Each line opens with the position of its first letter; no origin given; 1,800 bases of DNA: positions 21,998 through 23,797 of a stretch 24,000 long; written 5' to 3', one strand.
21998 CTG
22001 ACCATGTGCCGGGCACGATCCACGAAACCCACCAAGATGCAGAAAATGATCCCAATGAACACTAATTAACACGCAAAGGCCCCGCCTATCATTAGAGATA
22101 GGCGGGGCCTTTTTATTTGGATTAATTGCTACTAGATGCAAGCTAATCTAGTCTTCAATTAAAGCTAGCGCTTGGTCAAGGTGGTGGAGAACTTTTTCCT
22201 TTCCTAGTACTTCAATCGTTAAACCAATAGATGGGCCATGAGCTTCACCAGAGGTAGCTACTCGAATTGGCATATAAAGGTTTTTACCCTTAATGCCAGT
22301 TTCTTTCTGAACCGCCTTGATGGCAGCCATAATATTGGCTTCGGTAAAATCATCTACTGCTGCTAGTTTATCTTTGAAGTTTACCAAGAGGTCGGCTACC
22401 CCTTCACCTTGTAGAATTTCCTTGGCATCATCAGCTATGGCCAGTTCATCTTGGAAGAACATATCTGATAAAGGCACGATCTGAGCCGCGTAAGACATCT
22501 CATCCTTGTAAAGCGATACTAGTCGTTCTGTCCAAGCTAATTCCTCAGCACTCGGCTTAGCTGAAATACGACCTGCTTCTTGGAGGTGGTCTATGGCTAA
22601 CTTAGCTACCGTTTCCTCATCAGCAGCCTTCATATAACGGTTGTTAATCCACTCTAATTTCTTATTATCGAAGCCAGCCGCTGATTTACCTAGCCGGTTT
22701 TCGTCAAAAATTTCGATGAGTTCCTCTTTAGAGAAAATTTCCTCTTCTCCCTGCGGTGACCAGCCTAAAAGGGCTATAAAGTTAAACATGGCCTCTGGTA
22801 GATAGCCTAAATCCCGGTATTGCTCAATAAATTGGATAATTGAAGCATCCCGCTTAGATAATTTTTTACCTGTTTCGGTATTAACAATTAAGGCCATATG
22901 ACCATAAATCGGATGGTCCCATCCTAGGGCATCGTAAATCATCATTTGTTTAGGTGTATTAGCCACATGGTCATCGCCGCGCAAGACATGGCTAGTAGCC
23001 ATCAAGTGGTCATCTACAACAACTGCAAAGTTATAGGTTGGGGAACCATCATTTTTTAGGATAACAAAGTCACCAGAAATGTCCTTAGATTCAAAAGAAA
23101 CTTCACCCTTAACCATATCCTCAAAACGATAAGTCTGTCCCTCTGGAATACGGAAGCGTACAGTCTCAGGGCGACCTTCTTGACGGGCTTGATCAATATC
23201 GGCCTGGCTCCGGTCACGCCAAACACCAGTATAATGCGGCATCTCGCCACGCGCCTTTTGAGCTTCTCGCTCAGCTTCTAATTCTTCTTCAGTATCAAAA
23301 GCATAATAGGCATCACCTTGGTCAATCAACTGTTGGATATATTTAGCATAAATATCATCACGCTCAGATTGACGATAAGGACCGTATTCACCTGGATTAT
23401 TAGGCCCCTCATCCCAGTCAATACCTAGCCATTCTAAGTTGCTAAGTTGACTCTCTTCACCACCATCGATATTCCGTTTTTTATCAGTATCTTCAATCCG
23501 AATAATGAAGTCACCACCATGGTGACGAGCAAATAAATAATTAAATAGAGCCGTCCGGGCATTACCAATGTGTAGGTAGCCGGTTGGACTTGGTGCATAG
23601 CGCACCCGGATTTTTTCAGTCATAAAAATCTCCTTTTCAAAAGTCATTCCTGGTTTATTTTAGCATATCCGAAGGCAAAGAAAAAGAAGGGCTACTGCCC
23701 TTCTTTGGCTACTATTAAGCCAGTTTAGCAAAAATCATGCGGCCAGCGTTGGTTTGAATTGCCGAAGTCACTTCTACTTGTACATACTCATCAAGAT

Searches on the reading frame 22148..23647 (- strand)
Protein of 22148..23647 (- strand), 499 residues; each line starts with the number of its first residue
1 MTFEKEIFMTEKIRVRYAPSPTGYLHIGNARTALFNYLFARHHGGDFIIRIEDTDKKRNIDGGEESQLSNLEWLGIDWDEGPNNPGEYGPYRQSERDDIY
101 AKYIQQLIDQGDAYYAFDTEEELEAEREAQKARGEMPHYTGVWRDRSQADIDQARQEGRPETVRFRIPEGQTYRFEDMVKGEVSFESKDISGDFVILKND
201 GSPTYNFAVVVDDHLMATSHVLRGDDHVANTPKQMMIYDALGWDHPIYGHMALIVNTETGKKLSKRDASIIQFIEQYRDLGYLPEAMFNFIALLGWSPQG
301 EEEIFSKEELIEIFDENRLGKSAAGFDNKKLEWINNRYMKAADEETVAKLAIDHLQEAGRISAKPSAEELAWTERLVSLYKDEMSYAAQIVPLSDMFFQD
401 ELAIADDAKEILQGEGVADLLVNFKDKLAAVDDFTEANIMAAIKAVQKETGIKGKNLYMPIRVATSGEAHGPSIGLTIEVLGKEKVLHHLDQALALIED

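Call 12: search_protein_families(library=pfam, max_evalue=0.001, proteins=[window:22148-23647:-])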
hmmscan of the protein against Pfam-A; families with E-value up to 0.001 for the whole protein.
window:22148-23647:- (499 aa): 2 families
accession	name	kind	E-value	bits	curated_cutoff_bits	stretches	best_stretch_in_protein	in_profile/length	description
PF00749.27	tRNA-synt_1c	-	1.3e-116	389.3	23.4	1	12-333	1-314/314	tRNA synthetases class I (E and Q), catalytic domain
PF19269.4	Anticodon_2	-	2.5e-27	96.4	23.6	1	362-494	9-141/141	Anticodon binding domain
